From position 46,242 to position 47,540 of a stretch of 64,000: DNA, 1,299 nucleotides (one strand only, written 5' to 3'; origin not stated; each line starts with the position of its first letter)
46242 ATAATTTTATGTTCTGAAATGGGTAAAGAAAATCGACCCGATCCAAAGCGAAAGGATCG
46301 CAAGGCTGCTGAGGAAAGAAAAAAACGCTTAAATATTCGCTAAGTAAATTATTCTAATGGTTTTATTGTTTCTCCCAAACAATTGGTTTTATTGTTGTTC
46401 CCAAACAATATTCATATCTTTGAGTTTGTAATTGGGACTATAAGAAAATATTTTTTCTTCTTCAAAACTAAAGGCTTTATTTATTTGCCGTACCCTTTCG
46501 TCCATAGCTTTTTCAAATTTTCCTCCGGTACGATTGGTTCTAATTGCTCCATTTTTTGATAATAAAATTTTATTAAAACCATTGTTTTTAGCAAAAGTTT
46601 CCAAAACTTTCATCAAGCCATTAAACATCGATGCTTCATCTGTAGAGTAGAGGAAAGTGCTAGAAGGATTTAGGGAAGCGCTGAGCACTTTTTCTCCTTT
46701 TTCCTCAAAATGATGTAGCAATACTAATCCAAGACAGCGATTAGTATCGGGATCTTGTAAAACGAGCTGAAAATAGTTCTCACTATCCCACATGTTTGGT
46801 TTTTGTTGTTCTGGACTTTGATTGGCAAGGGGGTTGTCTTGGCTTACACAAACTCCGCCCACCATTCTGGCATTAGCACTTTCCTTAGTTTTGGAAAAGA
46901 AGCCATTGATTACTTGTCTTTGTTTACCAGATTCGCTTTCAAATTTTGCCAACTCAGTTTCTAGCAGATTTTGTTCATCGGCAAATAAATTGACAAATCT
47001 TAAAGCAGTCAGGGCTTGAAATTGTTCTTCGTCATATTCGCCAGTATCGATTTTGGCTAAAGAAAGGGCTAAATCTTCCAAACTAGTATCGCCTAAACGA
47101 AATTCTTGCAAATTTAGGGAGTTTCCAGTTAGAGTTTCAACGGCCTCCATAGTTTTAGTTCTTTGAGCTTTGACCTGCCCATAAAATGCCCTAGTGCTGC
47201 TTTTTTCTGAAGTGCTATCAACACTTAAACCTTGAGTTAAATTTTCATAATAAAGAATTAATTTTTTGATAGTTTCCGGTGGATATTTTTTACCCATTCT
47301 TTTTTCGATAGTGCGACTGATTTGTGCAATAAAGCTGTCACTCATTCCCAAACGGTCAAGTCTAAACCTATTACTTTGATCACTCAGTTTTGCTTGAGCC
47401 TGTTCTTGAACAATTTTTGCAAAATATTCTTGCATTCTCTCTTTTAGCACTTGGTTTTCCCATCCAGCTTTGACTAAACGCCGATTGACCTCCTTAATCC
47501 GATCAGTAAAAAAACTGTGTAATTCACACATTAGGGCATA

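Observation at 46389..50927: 1512-aa coiled-coil giant protein with a C-terminal Cys/His globular domain bordering the putative island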

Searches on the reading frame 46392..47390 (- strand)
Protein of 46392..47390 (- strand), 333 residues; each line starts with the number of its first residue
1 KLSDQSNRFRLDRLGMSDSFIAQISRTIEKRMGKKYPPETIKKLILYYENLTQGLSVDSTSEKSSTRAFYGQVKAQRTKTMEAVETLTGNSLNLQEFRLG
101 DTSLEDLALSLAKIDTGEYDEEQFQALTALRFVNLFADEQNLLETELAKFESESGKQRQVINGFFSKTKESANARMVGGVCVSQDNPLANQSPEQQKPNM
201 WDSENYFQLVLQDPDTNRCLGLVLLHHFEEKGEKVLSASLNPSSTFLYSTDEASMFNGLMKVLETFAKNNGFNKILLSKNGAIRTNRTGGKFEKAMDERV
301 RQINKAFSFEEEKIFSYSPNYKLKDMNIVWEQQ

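Call 18: predict_structure(alignment_id=A1)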
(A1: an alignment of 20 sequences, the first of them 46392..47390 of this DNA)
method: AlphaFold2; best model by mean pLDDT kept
length: 333 residues; sequences in the alignment: 20
mean_pLDDT: 76.8   pTM: 0.53
mean pLDDT of the five models: 76.8, 72.2, 71.2, 70.0, 68.3
residues with pLDDT >= 90: 82; 70-90: 141; 50-70: 95; < 50: 15
segments of 3 or more residues with pLDDT < 50: 1-12
pLDDT, mean of each block of 10 residues (from residue 1): 33 65 86 86 79 74 79 79 65 64 58 66 62 68 65 60 79 55 59 72 87 82 93 96 83 91 96 96 80 94 97 87 95 91
secondary structure, 60 per line:
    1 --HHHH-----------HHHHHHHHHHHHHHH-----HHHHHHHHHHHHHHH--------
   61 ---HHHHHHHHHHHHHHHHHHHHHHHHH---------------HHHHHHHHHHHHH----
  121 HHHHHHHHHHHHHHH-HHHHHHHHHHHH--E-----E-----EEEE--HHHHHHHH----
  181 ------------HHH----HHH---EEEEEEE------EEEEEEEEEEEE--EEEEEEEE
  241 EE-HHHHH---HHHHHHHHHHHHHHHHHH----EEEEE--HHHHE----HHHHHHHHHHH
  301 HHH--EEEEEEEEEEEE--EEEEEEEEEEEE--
elements in order: H3-6 H18-32 H38-52 H64-88 H104-116 H121-135 H137-148 E163-166 H169-176 E206-212 E219-230 E233-242 H244-248 H252-269 E274-278 H281-284 H290-303 E306-317 E320-331

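Call 23: fold_search(model_id=the predicted structure, library=pdb)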
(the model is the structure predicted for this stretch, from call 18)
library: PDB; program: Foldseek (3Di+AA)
matches with E <= 10: 830; with E <= 0.001: 0
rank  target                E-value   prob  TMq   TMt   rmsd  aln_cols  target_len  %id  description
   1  7kd7_A                2.5e-03  1.00  0.30  0.45   8.2       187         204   11  Crystal structure of human NatD (NAA40) bound to a bisubstrate analogue (released 2021-06-16)
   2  4ua3_B                2.7e-03  1.00  0.29  0.46   8.7       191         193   10  Crystal structure of selenomethionine labeled SpNatD (released 2015-01-28)
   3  4ua3_A                2.8e-03  1.00  0.25  0.41   8.1       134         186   12  Crystal structure of selenomethionine labeled SpNatD (released 2015-01-28)
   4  7kd7_D                3.2e-03  1.00  0.25  0.38   8.0       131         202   11  Crystal structure of human NatD (NAA40) bound to a bisubstrate analogue (released 2021-06-16)
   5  5f49_C                4.0e-03  1.00  0.28  0.57   7.7       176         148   11  Crystal structure of an aminoglycoside acetyltransferase meta-AAC0020 from an uncultured soil metagenomic sample in co (released 2015-12-16)
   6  4u9w_B                4.8e-03  1.00  0.30  0.46   7.4       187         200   10  Crystal Structure of NatD bound to H4/H2A peptide and CoA (released 2015-01-28)
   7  5hmn_A                5.4e-03  1.00  0.29  0.57   6.2       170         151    9  Crystal structure of an aminoglycoside acetyltransferase HMB0005 from an uncultured soil metagenomic sample, unknown a (released 2016-02-17)
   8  5u08_D                5.4e-03  1.00  0.27  0.54   7.6       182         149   13  Crystal structure of an aminoglycoside acetyltransferase meta-AAC0020 from an uncultured soil metagenomic sample in co (released 2017-02-08)
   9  2ob0_A                6.4e-03  0.96  0.24  0.42   8.2       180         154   14  Human MAK3 homolog in complex with Acetyl-CoA (released 2006-12-26)
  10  6bvc                  6.8e-03  1.00  0.27  0.52   7.9       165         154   11  Crystal structure of AAC(3)-Ia in complex with coenzyme A (released 2017-12-27)
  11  5u08_B                6.8e-03  1.00  0.27  0.53   8.4       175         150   11  Crystal structure of an aminoglycoside acetyltransferase meta-AAC0020 from an uncultured soil metagenomic sample in co (released 2017-02-08)
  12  4u9v                  6.8e-03  0.99  0.28  0.44   8.1       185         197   11  Crystal structure of NatD (Naa40p) bound to acetyl CoA (released 2015-01-28)
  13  1bo4_B                7.2e-03  1.00  0.26  0.57   5.6       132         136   14  CRYSTAL STRUCTURE OF A GCN5-RELATED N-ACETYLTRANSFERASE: SERRATIA MARESCENS AMINOGLYCOSIDE 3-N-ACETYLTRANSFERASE (released 1998-10-07)
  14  7kpu_D                7.2e-03  1.00  0.25  0.39   6.7       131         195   10  Crystal structure of human NatD (NAA40) bound to a bisubstrate analogue with a C-3 linker (released 2021-06-16)
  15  4yfj_A                7.2e-03  1.00  0.27  0.52   6.1       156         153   12  Crystal structure of aminoglycoside acetyltransferase AAC(3)-Ib (released 2015-03-18)
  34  9ils_A                1.8e-02  0.92  0.21  0.39   7.1       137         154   12  The GmvT toxin in complex with the C-terminal fragment of its antitoxin (released 2025-03-05)
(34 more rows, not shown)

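Call 25: search_protein_families(library=pfam, alignment_id=A1, max_evalue=1)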
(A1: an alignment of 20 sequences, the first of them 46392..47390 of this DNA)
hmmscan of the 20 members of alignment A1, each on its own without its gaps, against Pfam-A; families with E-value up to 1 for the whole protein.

A. member 1, window:46392-47390:- (333 aa): 0 families

B. families by the number of members that match (of 20 scanned): 13 families
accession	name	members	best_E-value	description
PF16752.10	TBCC_N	4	0.067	Tubulin-specific chaperone C N-terminal domain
PF06632.17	XRCC4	1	0.0051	XRCC4 N-terminal domain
PF15209.11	IL31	1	0.05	Interleukin 31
PF00400.38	WD40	1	0.053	WD domain, G-beta repeat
PF06050.19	HGD-D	1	0.07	2-hydroxyglutaryl-CoA dehydratase, D-component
PF15364.11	PAXIP1_C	1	0.07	PAXIP1-associated-protein-1 C term PTIP binding protein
PF15995.10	DUF4771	1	0.11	Domain of unknown function (DUF4771)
PF24869.1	DUF7734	1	0.12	Domain of unknown function (DUF7734)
PF02965.22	Met_synt_B12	1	0.13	Vitamin B12 dependent methionine synthase, activation domain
PF11365.13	SOGA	1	0.15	Protein SOGA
PF04556.18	DpnII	1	0.16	DpnII restriction endonuclease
PF08888.16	HopJ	1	0.17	HopJ type III effector protein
PF24092.1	DUF7373_C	1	0.22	Domain of unknown function (DUF7373) C-terminal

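Call 26: search_solved_structures(query=A1, max_evalue=10, show_alignments=2)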
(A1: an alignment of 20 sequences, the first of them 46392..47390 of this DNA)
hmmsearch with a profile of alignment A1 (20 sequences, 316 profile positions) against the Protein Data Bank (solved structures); distinct sequences matched with E-value up to 10: 5.
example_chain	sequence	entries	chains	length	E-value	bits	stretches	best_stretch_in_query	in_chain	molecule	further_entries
7abf_X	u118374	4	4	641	1.9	11.3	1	47-160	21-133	WW domain-binding protein 11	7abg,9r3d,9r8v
3v6i_B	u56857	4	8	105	2.8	10.7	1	5-82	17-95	V-type ATP synthase, subunit (VAPC-THERM) | V-type ATPase subunit G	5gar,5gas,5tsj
6qum_I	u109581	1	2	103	3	10.6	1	5-82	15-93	V-type ATP synthase, subunit (VAPC-THERM)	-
3j0j_I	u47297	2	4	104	3.1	10.5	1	5-82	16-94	V-type ATP synthase, subunit (VAPC-THERM)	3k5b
5y5x_I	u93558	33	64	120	3.3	10.4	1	5-82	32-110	V-type ATP synthase, subunit (VAPC-THERM) | V-type ATP synthase subunit G | V-type ATP synthase, subunit G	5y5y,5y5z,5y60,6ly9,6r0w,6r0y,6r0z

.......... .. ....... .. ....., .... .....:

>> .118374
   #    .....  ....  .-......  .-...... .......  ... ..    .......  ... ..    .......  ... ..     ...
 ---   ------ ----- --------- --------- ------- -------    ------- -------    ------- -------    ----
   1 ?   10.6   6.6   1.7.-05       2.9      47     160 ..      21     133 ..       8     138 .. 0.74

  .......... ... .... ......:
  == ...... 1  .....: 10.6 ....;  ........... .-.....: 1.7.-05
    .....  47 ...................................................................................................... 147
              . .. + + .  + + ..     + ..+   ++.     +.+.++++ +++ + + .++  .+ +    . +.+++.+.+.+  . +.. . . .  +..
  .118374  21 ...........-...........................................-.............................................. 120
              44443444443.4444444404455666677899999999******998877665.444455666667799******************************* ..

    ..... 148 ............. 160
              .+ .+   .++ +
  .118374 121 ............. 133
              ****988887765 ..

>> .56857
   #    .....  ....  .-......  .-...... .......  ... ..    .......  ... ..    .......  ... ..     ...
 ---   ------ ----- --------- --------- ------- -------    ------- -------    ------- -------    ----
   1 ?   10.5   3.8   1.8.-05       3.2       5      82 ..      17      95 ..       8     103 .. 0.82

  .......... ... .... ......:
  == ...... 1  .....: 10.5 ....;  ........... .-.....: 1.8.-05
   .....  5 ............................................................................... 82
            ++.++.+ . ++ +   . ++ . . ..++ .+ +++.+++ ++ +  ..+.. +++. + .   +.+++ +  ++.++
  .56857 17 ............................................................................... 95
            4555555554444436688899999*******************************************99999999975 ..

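Call 31: find_homologous_proteins(query=A1, max_evalue=0.001)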
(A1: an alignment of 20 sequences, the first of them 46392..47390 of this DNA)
Query A1 (20 sequences) (333 aa, profile of the alignment): 30 proteins with E <= 0.001 among 8000 candidates.
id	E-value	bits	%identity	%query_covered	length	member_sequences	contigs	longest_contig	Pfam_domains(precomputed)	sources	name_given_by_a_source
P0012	3.5e-152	525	49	98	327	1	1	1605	-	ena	-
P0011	2.8e-150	518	50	99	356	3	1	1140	-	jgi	-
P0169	1.7e-148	513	49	99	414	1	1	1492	-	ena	-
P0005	1.8e-144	499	51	95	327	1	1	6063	-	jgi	-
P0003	2.1e-142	492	50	97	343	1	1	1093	-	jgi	jgi:hypothetical protein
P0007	1.2e-141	490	54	82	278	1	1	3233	-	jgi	jgi:hypothetical protein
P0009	2.5e-141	489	51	85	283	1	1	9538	-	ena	-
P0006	5.8e-141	488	51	87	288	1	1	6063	-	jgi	-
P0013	7.0e-140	484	49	98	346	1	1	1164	-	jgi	jgi:hypothetical protein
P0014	1.6e-131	457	42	95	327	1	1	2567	-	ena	-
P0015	2.1e-129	450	46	92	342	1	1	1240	-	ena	-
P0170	1.6e-125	437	42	98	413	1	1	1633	-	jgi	jgi:hypothetical protein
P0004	1.8e-122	427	58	71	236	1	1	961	-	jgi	jgi:hypothetical protein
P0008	1.2e-116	408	55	72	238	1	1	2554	-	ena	-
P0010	2.9e-109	384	57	61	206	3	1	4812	-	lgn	-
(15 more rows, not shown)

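Call 35: find_related_loci(query=A1, collection=genome_contigs, flank=10000)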
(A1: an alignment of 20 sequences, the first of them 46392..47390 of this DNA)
Query A1 (333 aa) in genome_contigs; peptide patterns used: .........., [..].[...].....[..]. (x = any residue, [..] = any of these).
53 stretches matched a pattern; 43 encode a relative of the query (tblastn E <= 1e-3); 43 distinct loci.
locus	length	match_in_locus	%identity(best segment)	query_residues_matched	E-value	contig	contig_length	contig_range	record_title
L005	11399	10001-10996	77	1-332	0e+0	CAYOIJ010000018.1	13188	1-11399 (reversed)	MAG TPA_asm: uncultured Pseudomonadales bacterium isolate binchicken_co45_383 genome assembly, contig: NODE_8408_length_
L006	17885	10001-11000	75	1-332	2e-143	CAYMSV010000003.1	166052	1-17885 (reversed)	MAG TPA_asm: uncultured Pseudomonadales bacterium isolate SRP241326_co1_55 genome assembly, contig: NODE_142_length_1660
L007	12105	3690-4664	53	4-332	9e-117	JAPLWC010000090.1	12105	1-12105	MAG: Candidatus Gottesmanbacteria bacterium isolate LacPavin_0920_SED3_MAG_47_8 LacPavin_0920_SED3_scaffold_474016, whol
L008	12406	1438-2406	51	7-332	1e-111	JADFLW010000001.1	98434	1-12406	MAG: Patescibacteria group bacterium isolate B55T1B8 B55T1B8_NODE242, whole genome shotgun sequence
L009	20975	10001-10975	51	4-332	2e-111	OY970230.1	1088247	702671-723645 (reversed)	MAG: Candidatus Gottesmanbacteria bacterium isolate MFD01689.bin.c.3 genome assembly, chromosome: 1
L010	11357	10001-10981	51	3-332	1e-110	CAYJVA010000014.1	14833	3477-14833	MAG TPA_asm: uncultured Gammaproteobacteria bacterium isolate ERP125453_co1_319 genome assembly, contig: NODE_4219_lengt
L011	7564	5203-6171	50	7-332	9e-110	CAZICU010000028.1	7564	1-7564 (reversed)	MAG TPA_asm: uncultured Gammaproteobacteria bacterium isolate SRP263991_co2_418 genome assembly, contig: NODE_15890_leng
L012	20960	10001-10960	49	7-330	2e-109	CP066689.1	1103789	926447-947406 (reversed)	MAG: Candidatus Roizmanbacteria bacterium isolate NC_groundwater_538_Ag_S-0.1um_35_236 chromosome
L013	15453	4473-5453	48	3-333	2e-109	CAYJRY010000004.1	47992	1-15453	MAG TPA_asm: uncultured Gammaproteobacteria bacterium isolate ERP125453_co1_466 genome assembly, contig: NODE_523_length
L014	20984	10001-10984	49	7-333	2e-106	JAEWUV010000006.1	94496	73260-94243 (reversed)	MAG: Candidatus Parcubacteria bacterium isolate OH_SDB_33 k127_804104, whole genome shotgun sequence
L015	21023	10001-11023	47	7-330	6e-106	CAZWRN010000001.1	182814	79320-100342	MAG TPA_asm: uncultured Gammaproteobacteria bacterium isolate binchicken_co105_146 genome assembly, contig: NODE_79_leng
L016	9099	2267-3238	49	8-332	3e-105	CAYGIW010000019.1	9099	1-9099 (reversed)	MAG TPA_asm: uncultured Candidatus Saccharibacteria bacterium isolate ERP113451_co1_95 genome assembly, contig: NODE_956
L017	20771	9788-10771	49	7-331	2e-104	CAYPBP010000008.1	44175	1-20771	MAG TPA_asm: uncultured Gammaproteobacteria bacterium isolate SRP192927_co5_99 genome assembly, contig: NODE_687_length_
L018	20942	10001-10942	49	13-332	3e-102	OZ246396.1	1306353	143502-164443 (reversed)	MAG: uncultured Candidatus Peribacteria bacterium isolate ERP119705_co14_83 genome assembly, chromosome: 1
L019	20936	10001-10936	51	7-321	4e-102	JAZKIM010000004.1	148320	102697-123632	MAG: Patescibacteria group bacterium isolate ADI_DC_SW_02_SPN_11032020-bin031_1 DCSW02SPN_B031_1_000000000004, whole gen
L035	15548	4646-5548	35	6-331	5e-62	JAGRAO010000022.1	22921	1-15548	MAG: Bdellovibrionales bacterium isolate HKST-UBA20 NODE_22_length_22921_cov_3.291368, whole genome shotgun sequence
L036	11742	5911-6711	38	73-333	6e-61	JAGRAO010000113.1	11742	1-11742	MAG: Bdellovibrionales bacterium isolate HKST-UBA20 NODE_114_length_11742_cov_3.870124, whole genome shotgun sequence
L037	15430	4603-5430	39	73-331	4e-58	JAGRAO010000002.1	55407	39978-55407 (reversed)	MAG: Bdellovibrionales bacterium isolate HKST-UBA20 NODE_2_length_55407_cov_3.696620, whole genome shotgun sequence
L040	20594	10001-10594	41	135-332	7e-50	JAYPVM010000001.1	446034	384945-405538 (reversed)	MAG: Pseudomonadota bacterium isolate 139588_S189_rosella_bins.tsv.061 NODE_2_length_446034_cov_8.886865, whole genome s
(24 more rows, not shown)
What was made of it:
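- The sparse distribution (38 of 185,579 species genomes, call 35) is unexpected for a core housekeeping modifier. The phyletic distribution is sparse and patchy across deep lineages (call 35).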

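Call 41: search_protein_families(library=pfam, proteins=[L014:11135-13945:+, L015:12891-14279:-, L015:15951-18971:-, L014:19292-20983:-, L018:1485-2831:-, L019:13575-15572:+], max_evalue=0.001)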
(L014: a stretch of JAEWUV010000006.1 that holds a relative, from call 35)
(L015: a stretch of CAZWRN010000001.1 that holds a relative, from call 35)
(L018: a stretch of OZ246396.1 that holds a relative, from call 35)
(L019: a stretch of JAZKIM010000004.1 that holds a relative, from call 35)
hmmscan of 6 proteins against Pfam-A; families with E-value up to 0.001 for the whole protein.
L014:11135-13945:+ (936 aa): 5 families
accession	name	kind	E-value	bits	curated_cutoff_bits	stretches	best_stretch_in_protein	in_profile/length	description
PF00133.28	tRNA-synt_1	-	5.8e-122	407.9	22.7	1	23-627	3-408/414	tRNA synthetases class I (I, L, M and V)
PF08264.19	Anticodon_1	-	2.8e-25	89.4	25.1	1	679-823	1-146/148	Anticodon-binding domain of tRNA ligase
PF19302.4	DUF5915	-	7.7e-18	65.2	27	1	772-933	18-179/195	Domain of unknown function (DUF5915)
PF09334.17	tRNA-synt_1g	-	5.7e-16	58.7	20.1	1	52-198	8-135/391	tRNA synthetases class I (M)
PF13603.12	tRNA-synt_1_2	-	4.8e-05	23.4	25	1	212-350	10-143/185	Leucyl-tRNA synthetase, editing domain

L015:12891-14279:- (462 aa): 3 families
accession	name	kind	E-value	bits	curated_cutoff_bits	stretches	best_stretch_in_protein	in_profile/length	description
PF09334.17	tRNA-synt_1g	-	8.7e-97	324.8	20.1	2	151-353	175-390/391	tRNA synthetases class I (M)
PF00133.28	tRNA-synt_1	-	1.5e-28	100.1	22.7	2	8-218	29-245/414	tRNA synthetases class I (I, L, M and V)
PF01406.26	tRNA-synt_1e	-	1.9e-15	57.5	27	2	13-115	19-120/301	tRNA synthetases class I (C) catalytic domain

L015:15951-18971:- (1006 aa): 10 families
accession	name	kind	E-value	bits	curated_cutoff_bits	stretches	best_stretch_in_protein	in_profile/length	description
PF02450.21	LCAT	-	2.6e-14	53.7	21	1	304-422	62-186/392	Lecithin:cholesterol acyltransferase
PF06439.18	3keto-disac_hyd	-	4.3e-10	40.4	26.8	1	34-209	3-186/187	3-keto-disaccharide hydrolase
PF07819.20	PGAP1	-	8.4e-07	29.4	24.3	1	356-399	86-130/233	PGAP1-like alpha/beta domain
PF24096.1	DUF7379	-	1.6e-06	28.6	33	1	331-400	38-114/191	Domain of unknown function (DUF7379)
PF12146.15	Hydrolase_4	-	8.5e-05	22.4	27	1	340-400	55-113/239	Serine aminopeptidase, S33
PF05057.20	DUF676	-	0.00016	21.6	20.3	1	352-410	67-136/217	Putative serine esterase (DUF676)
PF06028.17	DUF915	-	0.00017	21.4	22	0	360-401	102-146/255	Alpha/beta hydrolase of unknown function (DUF915)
PF02089.21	Palm_thioest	-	0.00018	21.7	26.8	1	358-403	70-115/254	Palmitoyl protein thioesterase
PF01674.24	Lipase_2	-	0.00023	21.2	20.3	0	314-394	21-108/219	Lipase (class 2)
PF00561.26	Abhydrolase_1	-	0.00049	20.3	25.8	0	346-399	54-107/245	alpha/beta hydrolase fold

L014:19292-20983:- (563 aa): 5 families
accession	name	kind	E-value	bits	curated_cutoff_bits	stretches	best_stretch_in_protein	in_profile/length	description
PF02450.21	LCAT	-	2e-10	40.9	21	1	48-161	66-186/392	Lecithin:cholesterol acyltransferase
PF07819.20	PGAP1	-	1e-06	29.1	24.3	1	80-137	76-129/233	PGAP1-like alpha/beta domain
PF01764.32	Lipase_3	-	1.2e-05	25.7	22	1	69-142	37-109/140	Lipase (class 3)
PF02089.21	Palm_thioest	-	1.5e-05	25.3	26.8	1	94-211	68-171/254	Palmitoyl protein thioesterase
PF00561.26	Abhydrolase_1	-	2.6e-05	24.5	25.8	1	98-137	67-106/245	alpha/beta hydrolase fold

L018:1485-2831:- (448 aa): 4 families
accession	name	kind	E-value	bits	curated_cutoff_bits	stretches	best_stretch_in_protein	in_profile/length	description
PF13393.11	tRNA-synt_His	-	9e-41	140.5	25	1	21-324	1-308/308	Histidyl-tRNA synthetase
PF00587.30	tRNA-synt_2b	-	1e-16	62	29.3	1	79-326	1-173/179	tRNA synthetase class II core domain (G, H, P, S and T)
PF03129.25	HGTP_anticodon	-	3.3e-14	53.2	21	1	343-431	2-93/94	Anticodon binding domain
PF00152.25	tRNA-synt_2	-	0.00033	20.3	25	0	117-334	94-299/308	tRNA synthetases class II (D, K and N)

L019:13575-15572:+ (665 aa): 7 families
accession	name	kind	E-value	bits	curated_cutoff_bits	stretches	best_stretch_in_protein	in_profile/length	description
PF01434.24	Peptidase_M41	-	5e-61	206.3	29.9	1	461-649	2-191/191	Peptidase family M41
PF00004.35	AAA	-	5.6e-44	150.2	21.2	1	247-379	1-130/131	ATPase family associated with various cellular activities (AAA)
PF17862.7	AAA_lid_3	-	6.9e-12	45.1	27.2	1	402-441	1-40/45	AAA+ lid domain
PF07728.20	AAA_5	-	3.8e-06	27.4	22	1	247-367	2-136/139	AAA domain (dynein-related subfamily)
PF06068.19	TIP49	-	4.7e-05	23.2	23.8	1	210-281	23-89/347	TIP49 P-loop domain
PF05496.18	RuvB_N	-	5.8e-05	23.3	27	1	210-315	6-96/159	Holliday junction DNA helicase RuvB P-loop domain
PF23902.1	AAA_lid_PRS2_C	-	0.00091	19.8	34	0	385-452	3-71/73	PRS2 AAA+ lid C-terminal domain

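Call 51: find_related_loci(query=A1, collection=viral_contigs, flank=5000)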
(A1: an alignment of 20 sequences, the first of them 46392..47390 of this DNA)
Query A1 (333 aa) in viral_contigs; peptide patterns used: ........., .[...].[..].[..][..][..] (x = any residue, [..] = any of these).
231 stretches matched a pattern, but none encodes a relative of the query by tblastn (E <= 1e-3).
